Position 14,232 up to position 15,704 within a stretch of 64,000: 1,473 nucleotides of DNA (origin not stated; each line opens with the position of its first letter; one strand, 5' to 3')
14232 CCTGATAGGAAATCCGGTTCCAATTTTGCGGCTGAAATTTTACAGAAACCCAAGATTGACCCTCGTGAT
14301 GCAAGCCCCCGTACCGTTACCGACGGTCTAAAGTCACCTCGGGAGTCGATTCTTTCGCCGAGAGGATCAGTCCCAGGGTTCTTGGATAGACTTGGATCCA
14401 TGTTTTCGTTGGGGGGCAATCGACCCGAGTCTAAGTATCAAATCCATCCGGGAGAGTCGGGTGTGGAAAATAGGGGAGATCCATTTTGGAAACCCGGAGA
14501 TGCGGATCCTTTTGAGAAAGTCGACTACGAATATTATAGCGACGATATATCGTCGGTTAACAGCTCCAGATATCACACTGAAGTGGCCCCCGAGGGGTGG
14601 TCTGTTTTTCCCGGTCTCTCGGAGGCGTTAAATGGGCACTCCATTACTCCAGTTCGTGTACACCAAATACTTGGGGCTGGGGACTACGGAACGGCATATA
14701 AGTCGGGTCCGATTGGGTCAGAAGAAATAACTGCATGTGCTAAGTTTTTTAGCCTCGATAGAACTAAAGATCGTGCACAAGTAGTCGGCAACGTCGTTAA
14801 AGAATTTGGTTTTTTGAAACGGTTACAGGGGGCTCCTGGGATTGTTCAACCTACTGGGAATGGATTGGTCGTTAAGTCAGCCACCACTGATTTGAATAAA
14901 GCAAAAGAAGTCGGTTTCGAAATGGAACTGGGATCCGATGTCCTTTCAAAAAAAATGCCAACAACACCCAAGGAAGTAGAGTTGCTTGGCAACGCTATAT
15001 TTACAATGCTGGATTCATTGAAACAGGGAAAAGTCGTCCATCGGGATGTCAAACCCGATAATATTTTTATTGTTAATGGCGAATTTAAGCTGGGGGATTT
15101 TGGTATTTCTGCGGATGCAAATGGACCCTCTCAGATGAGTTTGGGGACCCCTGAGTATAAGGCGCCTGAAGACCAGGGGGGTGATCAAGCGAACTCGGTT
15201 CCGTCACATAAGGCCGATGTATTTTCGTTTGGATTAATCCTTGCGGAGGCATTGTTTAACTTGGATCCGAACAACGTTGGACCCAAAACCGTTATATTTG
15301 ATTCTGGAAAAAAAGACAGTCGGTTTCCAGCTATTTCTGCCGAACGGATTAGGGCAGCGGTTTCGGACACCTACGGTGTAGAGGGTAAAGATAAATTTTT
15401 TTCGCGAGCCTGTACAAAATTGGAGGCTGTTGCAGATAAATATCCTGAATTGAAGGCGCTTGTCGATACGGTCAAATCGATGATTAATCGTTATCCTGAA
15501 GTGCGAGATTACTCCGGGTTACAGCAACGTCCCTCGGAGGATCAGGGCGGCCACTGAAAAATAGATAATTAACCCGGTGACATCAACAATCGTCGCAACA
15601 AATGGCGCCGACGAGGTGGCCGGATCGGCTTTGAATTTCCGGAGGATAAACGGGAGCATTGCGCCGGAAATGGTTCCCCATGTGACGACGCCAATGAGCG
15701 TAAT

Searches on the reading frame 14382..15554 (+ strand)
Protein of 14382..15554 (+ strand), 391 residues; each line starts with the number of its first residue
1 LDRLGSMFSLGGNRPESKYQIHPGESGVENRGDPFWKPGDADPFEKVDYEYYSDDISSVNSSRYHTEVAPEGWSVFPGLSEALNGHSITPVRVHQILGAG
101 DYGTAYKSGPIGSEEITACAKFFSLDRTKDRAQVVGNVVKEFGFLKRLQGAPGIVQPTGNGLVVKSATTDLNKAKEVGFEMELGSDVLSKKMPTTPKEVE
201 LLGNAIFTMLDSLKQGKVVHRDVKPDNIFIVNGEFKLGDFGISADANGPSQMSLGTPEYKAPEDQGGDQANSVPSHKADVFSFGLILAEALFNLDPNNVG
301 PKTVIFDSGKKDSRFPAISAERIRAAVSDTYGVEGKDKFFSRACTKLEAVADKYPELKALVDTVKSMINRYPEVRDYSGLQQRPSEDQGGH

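Call 6: search_protein_families(library=pfam, proteins=[window:14382-15554:+], max_evalue=0.1)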
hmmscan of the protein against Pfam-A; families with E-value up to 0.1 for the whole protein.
window:14382-15554:+ (391 aa): 2 families
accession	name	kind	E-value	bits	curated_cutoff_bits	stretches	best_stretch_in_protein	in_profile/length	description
PF00069.31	Pkinase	-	1.9e-26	93.5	31.7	1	93-298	3-198/263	Protein kinase domain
PF07714.23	PK_Tyr_Ser-Thr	-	5.6e-09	36.1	23.1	1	93-291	3-198/258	Protein tyrosine and serine/threonine kinase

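Call 55: search_protein_families(library=padloc, proteins=[window:14382-15554:+], max_evalue=0.01)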
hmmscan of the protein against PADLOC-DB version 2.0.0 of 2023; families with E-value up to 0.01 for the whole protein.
window:14382-15554:+ (391 aa): 34 families (the best 25 are shown)
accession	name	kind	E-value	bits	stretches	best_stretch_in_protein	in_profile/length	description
PDLC04053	PD-T4-6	-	2.6e-16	58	1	190-291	103-205/311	-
PDLC04138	mad6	-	3.2e-16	57.4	1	193-292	149-251/659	mads_6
PDLC04042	PD-T4-6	-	2.9e-15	54.7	1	185-307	97-222/292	-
PDLC04061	PD-T4-6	-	2.5e-14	51.7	1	185-294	108-220/510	-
PDLC03920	MkoA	-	9.6e-14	48.6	1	204-327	130-238/1112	-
PDLC04039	PD-T4-6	-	2.6e-13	47.8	1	186-298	103-216/458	-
PDLC04047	PD-T4-6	-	4.4e-13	47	1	187-320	101-234/327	-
PDLC04043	PD-T4-6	-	1.2e-12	45.6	1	206-297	124-217/452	-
PDLC04054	PD-T4-6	-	1.4e-12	45.7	1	187-291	101-207/347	-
PDLC04064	PD-T4-6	-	1.6e-12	45.1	1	190-296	112-219/369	-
PDLC04041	PD-T4-6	-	4.9e-12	43.8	1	188-291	120-228/443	-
PDLC04040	PD-T4-6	-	1.6e-11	41.7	1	185-293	91-201/547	-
PDLC04060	PD-T4-6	-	5.2e-11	40.1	1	197-291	108-203/486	-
PDLC04044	PD-T4-6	-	2e-10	38.3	1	186-298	127-240/372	-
PDLC04048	PD-T4-6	-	1.3e-09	36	1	197-296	111-211/354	-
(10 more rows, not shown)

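Call 56: search_protein_families(library=ncbifam, proteins=[window:14382-15554:+], max_evalue=0.01)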
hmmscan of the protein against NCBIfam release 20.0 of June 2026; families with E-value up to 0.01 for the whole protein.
window:14382-15554:+ (391 aa): 10 families
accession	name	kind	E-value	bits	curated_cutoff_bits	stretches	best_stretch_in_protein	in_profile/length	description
NF047741.1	antiphage_MADS6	equivalog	2.4e-14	52.8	460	1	204-297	306-403/612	methylation-associated defense system protein kinase MAD6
NF033483.0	PknB_PASTA_kin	equivalog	8.2e-13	48.2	450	1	186-291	96-202/563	Stk1 family PASTA domain-containing Ser/Thr kinase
NF038150.1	lanthi_synth_IV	equivalog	1.3e-10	40.3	650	1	194-299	295-398/851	class IV lanthionine synthetase LanL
NF043056.1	T4SS_LegK1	equivalog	2.4e-10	39.6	550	1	214-289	206-282/516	Dot/Icm T4SS effector kinase LegK1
NF052427.1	StpK7MSMEG_1200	equivalog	2.8e-08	32.7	900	1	191-296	102-208/601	serine/threonine protein kinase StpK7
NF053615.1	SerThrKinAfsKStmc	equivalog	4.8e-08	32.1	1300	1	193-288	108-204/809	protein serine/threonine kinase AfsK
TIGR03903.1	TOMM_kin_cyc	equivalog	3.3e-07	28.6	705.75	1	214-291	96-183/1267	TOMM system kinase/cyclase fusion protein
NF033442.0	BREX_PglW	equivalog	3.4e-07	28.4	990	1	139-262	556-677/1391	BREX system serine/threonine kinase PglW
NF038151.1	lanthi_synth_III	equivalog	9.6e-05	20.9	575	1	204-274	343-414/833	class III lanthionine synthetase LanKC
NF009651.0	PRK13184.1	equivalog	0.0077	14.2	839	0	218-243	134-160/932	serine/threonine-protein kinase PknD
